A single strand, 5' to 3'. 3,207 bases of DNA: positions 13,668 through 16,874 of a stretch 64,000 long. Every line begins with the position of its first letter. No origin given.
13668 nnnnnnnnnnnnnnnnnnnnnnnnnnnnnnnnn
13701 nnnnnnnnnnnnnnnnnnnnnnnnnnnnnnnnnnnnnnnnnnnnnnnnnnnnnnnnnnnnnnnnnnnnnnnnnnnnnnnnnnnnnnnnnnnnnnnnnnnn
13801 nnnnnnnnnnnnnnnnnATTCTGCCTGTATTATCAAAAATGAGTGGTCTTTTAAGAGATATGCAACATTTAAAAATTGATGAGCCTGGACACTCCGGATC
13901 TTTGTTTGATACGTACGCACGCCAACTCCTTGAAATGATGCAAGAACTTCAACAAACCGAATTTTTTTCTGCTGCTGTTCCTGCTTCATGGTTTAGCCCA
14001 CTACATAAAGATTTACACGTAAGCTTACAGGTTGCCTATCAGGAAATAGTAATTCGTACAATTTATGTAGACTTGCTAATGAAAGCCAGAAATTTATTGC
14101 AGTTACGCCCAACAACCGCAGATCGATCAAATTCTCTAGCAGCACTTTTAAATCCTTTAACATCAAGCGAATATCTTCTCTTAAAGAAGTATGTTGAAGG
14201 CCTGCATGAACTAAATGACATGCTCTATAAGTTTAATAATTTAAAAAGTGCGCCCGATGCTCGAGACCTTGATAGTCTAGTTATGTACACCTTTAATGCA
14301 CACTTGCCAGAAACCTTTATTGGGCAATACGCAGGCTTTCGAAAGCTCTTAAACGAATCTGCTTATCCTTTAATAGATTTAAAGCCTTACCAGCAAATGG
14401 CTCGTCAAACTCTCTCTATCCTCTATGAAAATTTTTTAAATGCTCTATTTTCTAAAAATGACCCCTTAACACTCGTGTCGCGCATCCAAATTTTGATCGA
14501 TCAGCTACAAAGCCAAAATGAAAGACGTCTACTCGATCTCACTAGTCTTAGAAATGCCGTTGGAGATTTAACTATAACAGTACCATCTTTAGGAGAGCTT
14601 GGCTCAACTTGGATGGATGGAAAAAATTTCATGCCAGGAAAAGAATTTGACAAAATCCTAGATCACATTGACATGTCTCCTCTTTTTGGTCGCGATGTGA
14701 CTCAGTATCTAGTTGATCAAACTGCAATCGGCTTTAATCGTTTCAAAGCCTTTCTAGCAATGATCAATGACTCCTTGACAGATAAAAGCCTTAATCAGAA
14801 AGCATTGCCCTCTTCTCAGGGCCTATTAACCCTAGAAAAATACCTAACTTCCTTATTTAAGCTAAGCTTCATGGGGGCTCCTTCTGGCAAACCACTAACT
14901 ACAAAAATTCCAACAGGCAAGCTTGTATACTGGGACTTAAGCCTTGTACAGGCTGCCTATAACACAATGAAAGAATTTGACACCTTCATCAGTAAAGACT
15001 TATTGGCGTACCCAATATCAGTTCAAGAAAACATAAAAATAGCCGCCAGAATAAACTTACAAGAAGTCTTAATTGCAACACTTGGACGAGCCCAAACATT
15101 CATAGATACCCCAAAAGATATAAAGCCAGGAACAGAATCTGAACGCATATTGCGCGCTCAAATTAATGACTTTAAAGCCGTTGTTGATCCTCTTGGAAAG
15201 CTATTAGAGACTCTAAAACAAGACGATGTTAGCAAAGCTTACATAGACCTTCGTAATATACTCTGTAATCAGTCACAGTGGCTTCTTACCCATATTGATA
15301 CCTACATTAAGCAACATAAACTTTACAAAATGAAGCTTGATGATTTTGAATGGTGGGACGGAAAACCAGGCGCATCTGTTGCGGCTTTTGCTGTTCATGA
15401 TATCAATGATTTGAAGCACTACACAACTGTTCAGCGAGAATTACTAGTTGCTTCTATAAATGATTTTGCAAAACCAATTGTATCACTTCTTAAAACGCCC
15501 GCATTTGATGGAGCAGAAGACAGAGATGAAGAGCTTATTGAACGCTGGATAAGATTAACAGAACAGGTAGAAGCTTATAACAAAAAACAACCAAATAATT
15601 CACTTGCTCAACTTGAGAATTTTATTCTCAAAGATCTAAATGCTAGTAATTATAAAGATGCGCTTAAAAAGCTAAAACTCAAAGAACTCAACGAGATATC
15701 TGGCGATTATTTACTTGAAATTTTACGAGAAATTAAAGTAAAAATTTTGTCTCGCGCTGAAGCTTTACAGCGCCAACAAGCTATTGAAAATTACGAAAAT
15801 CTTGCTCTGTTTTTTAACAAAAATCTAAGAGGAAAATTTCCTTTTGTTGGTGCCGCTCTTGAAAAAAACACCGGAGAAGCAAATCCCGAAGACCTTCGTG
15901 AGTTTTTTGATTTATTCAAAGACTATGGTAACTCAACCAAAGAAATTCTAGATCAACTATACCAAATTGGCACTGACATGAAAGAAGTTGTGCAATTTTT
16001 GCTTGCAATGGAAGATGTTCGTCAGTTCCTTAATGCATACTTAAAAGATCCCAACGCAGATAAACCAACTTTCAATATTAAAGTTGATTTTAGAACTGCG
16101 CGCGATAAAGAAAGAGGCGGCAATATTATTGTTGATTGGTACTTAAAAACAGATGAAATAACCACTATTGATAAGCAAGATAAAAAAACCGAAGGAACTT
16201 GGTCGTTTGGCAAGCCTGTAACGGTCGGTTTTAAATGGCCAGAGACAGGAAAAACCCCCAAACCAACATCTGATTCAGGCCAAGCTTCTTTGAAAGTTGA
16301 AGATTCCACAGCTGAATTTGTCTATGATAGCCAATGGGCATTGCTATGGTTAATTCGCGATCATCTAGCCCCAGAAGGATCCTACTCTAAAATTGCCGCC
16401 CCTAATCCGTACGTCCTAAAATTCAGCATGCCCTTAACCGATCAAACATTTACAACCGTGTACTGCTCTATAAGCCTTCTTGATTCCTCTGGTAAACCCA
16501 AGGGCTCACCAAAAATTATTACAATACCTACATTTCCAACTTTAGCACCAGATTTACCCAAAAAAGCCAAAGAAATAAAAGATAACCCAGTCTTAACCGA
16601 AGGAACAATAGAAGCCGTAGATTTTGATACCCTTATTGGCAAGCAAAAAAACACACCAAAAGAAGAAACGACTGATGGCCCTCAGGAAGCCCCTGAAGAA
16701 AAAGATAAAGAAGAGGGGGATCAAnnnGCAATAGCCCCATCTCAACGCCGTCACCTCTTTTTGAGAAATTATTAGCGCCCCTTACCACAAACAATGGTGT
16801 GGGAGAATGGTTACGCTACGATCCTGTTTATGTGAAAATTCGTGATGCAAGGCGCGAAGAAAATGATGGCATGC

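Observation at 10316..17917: Stand-alone tssK-tssL-tssM-tssA operon: a T6SS membrane-complex/connector/cap module with no sheath, tube, spike or TssJ nearby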

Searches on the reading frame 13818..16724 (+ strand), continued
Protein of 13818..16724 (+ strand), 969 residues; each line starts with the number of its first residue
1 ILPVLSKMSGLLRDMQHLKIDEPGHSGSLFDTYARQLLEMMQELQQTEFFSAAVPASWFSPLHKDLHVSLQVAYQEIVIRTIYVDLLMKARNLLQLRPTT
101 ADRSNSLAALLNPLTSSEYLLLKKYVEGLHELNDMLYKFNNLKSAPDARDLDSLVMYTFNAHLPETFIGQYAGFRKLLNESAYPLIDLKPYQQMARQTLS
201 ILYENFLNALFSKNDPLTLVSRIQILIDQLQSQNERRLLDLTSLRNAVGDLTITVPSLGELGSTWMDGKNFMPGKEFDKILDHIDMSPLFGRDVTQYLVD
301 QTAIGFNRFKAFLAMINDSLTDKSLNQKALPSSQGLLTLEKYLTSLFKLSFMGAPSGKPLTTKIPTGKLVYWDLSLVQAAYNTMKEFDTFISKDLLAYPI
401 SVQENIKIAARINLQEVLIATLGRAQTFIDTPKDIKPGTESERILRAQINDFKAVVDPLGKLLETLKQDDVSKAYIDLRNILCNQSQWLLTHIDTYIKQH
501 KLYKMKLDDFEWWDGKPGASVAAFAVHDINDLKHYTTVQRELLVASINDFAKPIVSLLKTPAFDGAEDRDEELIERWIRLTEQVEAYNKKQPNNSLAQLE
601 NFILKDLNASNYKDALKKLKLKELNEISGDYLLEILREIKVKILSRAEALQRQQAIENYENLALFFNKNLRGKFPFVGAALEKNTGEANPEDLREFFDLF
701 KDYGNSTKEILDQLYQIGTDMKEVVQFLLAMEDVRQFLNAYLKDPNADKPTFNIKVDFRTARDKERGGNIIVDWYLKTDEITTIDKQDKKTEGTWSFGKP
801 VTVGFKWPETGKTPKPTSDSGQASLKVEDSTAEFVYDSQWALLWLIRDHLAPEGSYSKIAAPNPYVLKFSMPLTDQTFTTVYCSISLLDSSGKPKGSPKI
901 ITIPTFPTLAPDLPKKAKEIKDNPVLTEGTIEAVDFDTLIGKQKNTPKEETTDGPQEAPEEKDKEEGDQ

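Call 88: find_encoding_contigs(protein=P0340, flank=10000, max_places=1)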
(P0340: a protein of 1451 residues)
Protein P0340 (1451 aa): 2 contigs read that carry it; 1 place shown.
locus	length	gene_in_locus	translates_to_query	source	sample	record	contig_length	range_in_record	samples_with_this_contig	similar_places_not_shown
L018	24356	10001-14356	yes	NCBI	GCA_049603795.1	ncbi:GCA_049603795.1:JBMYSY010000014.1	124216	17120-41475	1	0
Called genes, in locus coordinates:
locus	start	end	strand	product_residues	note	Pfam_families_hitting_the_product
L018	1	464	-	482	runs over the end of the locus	PF05943:VipB, PF18945:VipB_2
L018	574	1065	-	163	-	PF05591:T6SS_VipA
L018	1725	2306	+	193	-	-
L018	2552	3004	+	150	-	-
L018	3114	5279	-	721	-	PF02743:dCache_1, PF00211:Guanylate_cyc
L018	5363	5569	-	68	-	-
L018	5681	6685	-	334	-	PF05036:SPOR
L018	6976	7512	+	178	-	-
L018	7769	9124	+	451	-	PF05936:T6SS_VasE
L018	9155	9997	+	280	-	PF09850:DotU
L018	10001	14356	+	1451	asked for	PF14331:IcmF-related_N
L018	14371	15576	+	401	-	PF06812:ImpA_N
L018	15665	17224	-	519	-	-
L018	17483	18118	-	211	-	PF03372:Exo_endo_phos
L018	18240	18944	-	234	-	PF06035:Peptidase_C93, PF04473:DUF553 (weak)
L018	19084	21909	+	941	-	PF08448:PAS_4 (weak), PF13487:HD_5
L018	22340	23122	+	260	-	PF00106:adh_short, PF08659:KR, PF13561:adh_short_C2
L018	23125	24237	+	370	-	PF01734:Patatin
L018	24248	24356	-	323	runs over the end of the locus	PF00753:Lactamase_B (weak)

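Call 89: find_encoding_contigs(protein=P0236, flank=10000, max_places=1)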
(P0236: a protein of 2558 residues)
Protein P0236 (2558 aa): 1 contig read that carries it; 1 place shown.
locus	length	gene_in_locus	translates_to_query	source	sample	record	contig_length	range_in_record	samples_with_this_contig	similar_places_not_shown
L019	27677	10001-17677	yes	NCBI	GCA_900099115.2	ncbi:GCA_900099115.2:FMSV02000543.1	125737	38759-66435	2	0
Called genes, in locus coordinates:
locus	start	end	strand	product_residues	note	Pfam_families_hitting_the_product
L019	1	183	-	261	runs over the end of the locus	PF02585:PIG-L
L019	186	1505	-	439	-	PF06808:DctM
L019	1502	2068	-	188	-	PF04290:DctQ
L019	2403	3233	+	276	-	PF02272:DHHA1 (faint)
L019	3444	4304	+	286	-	PF02592:Vut_1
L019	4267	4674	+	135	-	PF17775:YchJ_M-like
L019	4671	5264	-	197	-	PF12339:DNAJ_related, PF00226:DnaJ (weak)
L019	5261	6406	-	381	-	PF01551:Peptidase_M23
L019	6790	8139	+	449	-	PF05936:T6SS_VasE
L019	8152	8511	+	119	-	-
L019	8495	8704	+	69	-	-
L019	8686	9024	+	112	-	PF02452:PemK_toxin (weak)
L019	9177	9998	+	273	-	PF09850:DotU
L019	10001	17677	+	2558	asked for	PF14331:IcmF-related_N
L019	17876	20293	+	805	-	PF00989:PAS, PF13426:PAS_9, PF00989:PAS, PF08447:PAS_3, PF08448:PAS_4, PF13188:PAS_8, PF13426:PAS_9, PF00512:HisKA, +2 more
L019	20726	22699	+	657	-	PF00456:Transketolase_N, PF13292:DXP_synthase_N (faint), PF02779:Transket_pyr, PF02780:Transketolase_C, PF22613:Transketolase_C_1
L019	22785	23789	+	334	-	PF00044:Gp_dh_N, PF02800:Gp_dh_C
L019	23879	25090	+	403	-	-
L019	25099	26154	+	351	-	PF13476:AAA_23 (weak), PF13304:AAA_21, PF13175:AAA_15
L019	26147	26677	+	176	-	-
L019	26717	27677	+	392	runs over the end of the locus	PF00162:PGK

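Call 91: search_protein_families(library=pfam, proteins=[L018:6976-7512:+, L018:1725-2306:+, L018:2552-3004:+, L018:15665-17224:-, L009:5177-7249:+, L019:8152-8511:+, L007:8237-8431:+], max_evalue=1)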
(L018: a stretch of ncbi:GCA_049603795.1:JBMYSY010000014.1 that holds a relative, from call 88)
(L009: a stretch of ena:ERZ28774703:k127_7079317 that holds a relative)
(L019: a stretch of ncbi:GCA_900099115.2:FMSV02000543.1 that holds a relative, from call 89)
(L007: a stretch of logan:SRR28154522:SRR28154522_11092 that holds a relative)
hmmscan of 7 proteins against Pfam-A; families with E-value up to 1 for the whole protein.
L018:6976-7512:+ (178 aa): 0 families

L018:1725-2306:+ (193 aa): 0 families

L018:2552-3004:+ (150 aa): 1 family
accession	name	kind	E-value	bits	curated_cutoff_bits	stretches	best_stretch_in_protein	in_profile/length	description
PF00227.31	Proteasome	-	0.16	12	22.4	1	53-108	131-185/189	Proteasome subunit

L018:15665-17224:- (519 aa): 1 family
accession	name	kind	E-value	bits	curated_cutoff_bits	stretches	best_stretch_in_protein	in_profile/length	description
PF06684.16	AA_synth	-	0.2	11.6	27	1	447-510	111-174/175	Amino acid synthesis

L009:5177-7249:+ (690 aa): 4 families
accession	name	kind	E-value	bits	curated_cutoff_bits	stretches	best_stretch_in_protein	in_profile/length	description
PF07992.20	Pyr_redox_2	-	0.0016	18.4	26.1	1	151-220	129-182/291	Pyridine nucleotide-disulphide oxidoreductase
PF01266.30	DAO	-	0.013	15.5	27.9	1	168-258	2-78/353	FAD dependent oxidoreductase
PF23111.1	N1_PEX6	-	0.28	11.8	28.1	0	605-629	27-50/82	PEX6 N1 domain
PF00070.33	Pyr_redox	-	0.35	11.9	22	0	167-192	1-26/82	Pyridine nucleotide-disulphide oxidoreductase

L019:8152-8511:+ (119 aa): 1 family
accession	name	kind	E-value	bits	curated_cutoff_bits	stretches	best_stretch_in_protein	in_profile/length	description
PF18013.6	Phage_lysozyme2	-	0.067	13.8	28.2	1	31-99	45-113/140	Phage tail lysozyme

L007:8237-8431:+ (64 aa): 0 families

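Call 92: search_protein_families(library=ncbifam, proteins=[L018:6976-7512:+, L018:1725-2306:+, L018:2552-3004:+, L018:574-1065:-, L018:7769-9124:+, L018:14371-15576:+], max_evalue=1)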
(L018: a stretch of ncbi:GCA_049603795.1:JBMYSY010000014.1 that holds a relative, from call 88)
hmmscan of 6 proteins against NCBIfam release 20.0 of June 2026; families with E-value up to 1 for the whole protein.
L018:6976-7512:+ (178 aa): 1 family
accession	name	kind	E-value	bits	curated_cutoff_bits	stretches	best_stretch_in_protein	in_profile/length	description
NF008226.0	PRK10993.2-2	equivalog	0.15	11.4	580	1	81-112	125-156/308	omptin family outer membrane protease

L018:1725-2306:+ (193 aa): 0 families

L018:2552-3004:+ (150 aa): 0 families

L018:574-1065:- (163 aa): 1 family
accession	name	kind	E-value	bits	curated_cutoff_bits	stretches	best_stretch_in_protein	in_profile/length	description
TIGR03358.1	VI_chp_5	equivalog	2.5e-59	199.7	97.25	1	6-162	1-157/160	type VI secretion system contractile sheath small subunit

L018:7769-9124:+ (451 aa): 1 family
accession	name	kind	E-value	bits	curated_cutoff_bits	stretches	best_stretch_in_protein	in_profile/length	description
TIGR03353.2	VI_chp_4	equivalog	9.2e-62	209.5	100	1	10-380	3-371/429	type VI secretion system baseplate subunit TssK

L018:14371-15576:+ (401 aa): 3 families
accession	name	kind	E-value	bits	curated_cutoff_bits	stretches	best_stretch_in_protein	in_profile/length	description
TIGR03363.1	VI_chp_8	equivalog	1.6e-93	314.2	160.85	1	32-391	2-352/353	type VI secretion system protein TssA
TIGR03362.1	VI_chp_7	equivalog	1.9e-20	73.4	230.1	2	82-170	42-126/476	type VI secretion system protein TssA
NF041244.1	IglI_fam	subfamily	0.0037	17.2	100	1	206-310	76-191/290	type VI secretion system protein IglI family protein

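Call 94: find_encoding_contigs(protein=P0328, flank=10000, max_places=1)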
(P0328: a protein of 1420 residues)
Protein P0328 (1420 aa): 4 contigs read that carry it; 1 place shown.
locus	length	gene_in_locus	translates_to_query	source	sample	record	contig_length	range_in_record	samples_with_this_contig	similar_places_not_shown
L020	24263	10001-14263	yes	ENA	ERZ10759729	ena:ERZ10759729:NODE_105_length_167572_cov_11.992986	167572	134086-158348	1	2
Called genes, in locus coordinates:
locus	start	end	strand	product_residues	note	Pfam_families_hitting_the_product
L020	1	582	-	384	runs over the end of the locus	-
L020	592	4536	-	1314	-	PF17892:Cadherin_5 (faint), PF17963:Big_9 (faint), PF05345:He_PIG (weak), PF00801:PKD (faint), PF05048:NosD, PF13229:Beta_helix, PF05345:He_PIG, PF18911:PKD_4 (weak)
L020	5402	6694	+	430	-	-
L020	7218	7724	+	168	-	-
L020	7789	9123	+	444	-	PF05936:T6SS_VasE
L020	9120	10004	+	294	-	PF09850:DotU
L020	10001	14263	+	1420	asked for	PF14331:IcmF-related_N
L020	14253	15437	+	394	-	PF06812:ImpA_N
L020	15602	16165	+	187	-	PF05591:T6SS_VipA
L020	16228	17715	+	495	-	PF05943:VipB, PF18945:VipB_2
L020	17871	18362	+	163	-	PF05638:T6SS_HCP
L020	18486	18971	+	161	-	PF04965:GPW_gp25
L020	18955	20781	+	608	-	PF05947:T6SS_TssF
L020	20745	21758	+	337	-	PF06996:T6SS_TssG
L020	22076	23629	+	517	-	-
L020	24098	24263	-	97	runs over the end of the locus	PF03811:Zn_ribbon_InsA (weak)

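Call 95: find_encoding_contigs(protein=P0361, flank=10000, max_places=1)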
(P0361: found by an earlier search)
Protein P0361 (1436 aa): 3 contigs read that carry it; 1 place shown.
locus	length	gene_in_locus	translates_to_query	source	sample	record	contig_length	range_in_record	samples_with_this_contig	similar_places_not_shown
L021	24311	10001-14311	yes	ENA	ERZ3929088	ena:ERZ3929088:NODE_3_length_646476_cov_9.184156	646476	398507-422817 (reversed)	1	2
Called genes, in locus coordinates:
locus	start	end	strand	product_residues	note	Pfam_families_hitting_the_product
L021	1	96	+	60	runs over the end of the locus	-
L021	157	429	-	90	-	-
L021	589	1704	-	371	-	PF00291:PALP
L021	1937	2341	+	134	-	PF03819:MazG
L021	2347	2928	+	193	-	PF06037:DUF922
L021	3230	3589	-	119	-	-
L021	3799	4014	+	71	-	-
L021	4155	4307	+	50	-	-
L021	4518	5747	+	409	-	PF00072:Response_reg, PF12706:Lactamase_B_2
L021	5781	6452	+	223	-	-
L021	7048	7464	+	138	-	-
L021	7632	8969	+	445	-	PF05936:T6SS_VasE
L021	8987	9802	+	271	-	PF09850:DotU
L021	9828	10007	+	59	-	-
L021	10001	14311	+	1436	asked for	PF14331:IcmF-related_N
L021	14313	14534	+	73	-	PF06812:ImpA_N (weak)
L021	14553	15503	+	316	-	PF06812:ImpA_N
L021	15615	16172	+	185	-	PF05591:T6SS_VipA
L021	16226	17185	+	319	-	PF05943:VipB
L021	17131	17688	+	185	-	PF05943:VipB, PF18945:VipB_2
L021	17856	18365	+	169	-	PF05638:T6SS_HCP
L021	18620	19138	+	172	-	PF05638:T6SS_HCP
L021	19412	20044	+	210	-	PF05638:T6SS_HCP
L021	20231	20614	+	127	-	PF04965:GPW_gp25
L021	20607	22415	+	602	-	PF05947:T6SS_TssF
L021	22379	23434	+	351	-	PF06996:T6SS_TssG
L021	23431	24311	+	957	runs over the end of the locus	PF02861:Clp_N, PF13191:AAA_16, PF23569:NBD_SMAX1 (weak), PF00004:AAA, PF17871:AAA_lid_9, PF07724:AAA_2, PF07728:AAA_5, PF10431:ClpB_D2-small, +3 more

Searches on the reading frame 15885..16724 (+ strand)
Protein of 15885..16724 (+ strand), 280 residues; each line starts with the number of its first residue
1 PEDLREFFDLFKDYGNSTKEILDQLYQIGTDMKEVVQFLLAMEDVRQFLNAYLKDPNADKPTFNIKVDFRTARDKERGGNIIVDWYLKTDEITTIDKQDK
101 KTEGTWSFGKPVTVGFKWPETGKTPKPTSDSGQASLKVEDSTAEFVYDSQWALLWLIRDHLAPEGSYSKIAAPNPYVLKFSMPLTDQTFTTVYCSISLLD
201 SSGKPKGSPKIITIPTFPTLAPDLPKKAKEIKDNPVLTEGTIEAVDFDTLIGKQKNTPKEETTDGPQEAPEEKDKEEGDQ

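Call 60: predict_structure(alignment_id=A2)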
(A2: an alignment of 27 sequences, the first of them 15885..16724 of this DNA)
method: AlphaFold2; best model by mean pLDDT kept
length: 280 residues; sequences in the alignment: 27
mean_pLDDT: 84.2   pTM: 0.78
mean pLDDT of the five models: 84.2, 83.9, 82.6, 81.6, 80.4
residues with pLDDT >= 90: 155; 70-90: 89; 50-70: 8; < 50: 28
segments of 3 or more residues with pLDDT < 50: 253-280
pLDDT, mean of each block of 10 residues (from residue 1): 91 92 86 92 93 91 93 92 95 90 94 96 87 92 96 95 86 84 88 94 70 89 89 84 87 45 32 35
secondary structure, 60 per line:
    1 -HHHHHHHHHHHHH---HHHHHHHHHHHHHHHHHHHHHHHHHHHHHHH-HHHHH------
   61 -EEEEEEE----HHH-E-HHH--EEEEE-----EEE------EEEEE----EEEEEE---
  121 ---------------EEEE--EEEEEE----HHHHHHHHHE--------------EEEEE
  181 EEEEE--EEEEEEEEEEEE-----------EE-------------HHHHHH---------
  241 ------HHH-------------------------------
elements in order: H2-14 H18-48 H50-54 E62-68 E84-88 E94-96 E103-107 E112-117 E136-139 E142-147 H152-160 E176-185 E188-199 H226-231

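Call 62: fold_search(model_id=the predicted structure, library=pdb)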
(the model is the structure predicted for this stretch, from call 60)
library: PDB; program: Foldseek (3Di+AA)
matches with E <= 10: 444; with E <= 0.001: 0
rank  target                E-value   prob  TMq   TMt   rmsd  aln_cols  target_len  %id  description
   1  6ixh_U                4.8e-03  1.00  0.33  0.21   6.6       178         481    7  Type VI secretion system membrane core complex (released 2019-01-23)
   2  5a50_B                5.3e-02  0.33  0.22  0.32  10.6       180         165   11  The crystal structure of Arabidopsis thaliana CAR4 in complex with two calcium ions, Zn and Phopho Choline (released 2016-03-02)
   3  5iz5_B                7.1e-02  0.38  0.21  0.09  10.8       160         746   11  Human GIVD cytosolic phospholipase A2 (released 2016-06-08)
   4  5a50_A                1.1e-01  0.23  0.21  0.31  11.5       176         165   11  The crystal structure of Arabidopsis thaliana CAR4 in complex with two calcium ions, Zn and Phopho Choline (released 2016-03-02)
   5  5a4x_B                1.1e-01  0.21  0.21  0.30  10.9       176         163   12  The crystal structure of Arabidopsis thaliana CAR4 in complex with two calcium ions and Zn (released 2016-03-02)
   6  3c8h_A                1.7e-01  0.18  0.19  0.15  12.7       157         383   13  Crystal structure of the enterobactin esterase FES from Shigella flexneri in the presence of 2,3-Di-hydroxy-N-benzoyl- (released 2008-02-26)
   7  9zk1_A                2.1e-01  0.21  0.20  0.36   9.5       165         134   10  Crystal structure of a calcium bound C2 domain containing protein from Trichomonas vaginalis (P21 form) (released 2025-12-17)
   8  2nq3                  2.2e-01  0.23  0.21  0.36   8.5       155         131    8  Crystal structure of the C2 Domain of Human Itchy Homolog E3 Ubiquitin Protein Ligase (released 2006-11-14)
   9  7dc0_A                2.8e-01  0.04  0.10  0.17  15.4       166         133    9  Crystal structure of glycan-free Pseudomonas taiwanensis lectin (released 2021-04-28)
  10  9hny_FS               2.8e-01  0.03  0.13  0.14  24.8       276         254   11  Mitoribosomal small subunit in complex with Mettl15 and Mettl17 (released 2025-03-26)
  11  3awf_A                3.2e-01  0.10  0.20  0.18  14.2       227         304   10  Crystal structure of Pten-like domain of Ci-VSP (236-576) (released 2011-05-04)
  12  5wyi_C                3.8e-01  0.05  0.10  0.17  17.9        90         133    8  The Yaf9 YEATS domain Recognizing H3K122suc Peptide (released 2018-01-17)
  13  4npj_A                4.9e-01  0.15  0.20  0.19  10.0       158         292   10  Extended-Synaptotagmin 2, C2A- and C2B-domains (released 2014-01-29)
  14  5hjb_A                5.2e-01  0.11  0.15  0.25  18.8       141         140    9  AF9 YEATS in complex with histone H3 Crotonylation at K9 (released 2016-04-20)
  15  9cra_D                5.2e-01  0.08  0.15  0.14  10.3       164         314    7  CryoEM Structure of the C-terminally truncated form of human NAD Kinase bound to NAD (released 2025-01-08)
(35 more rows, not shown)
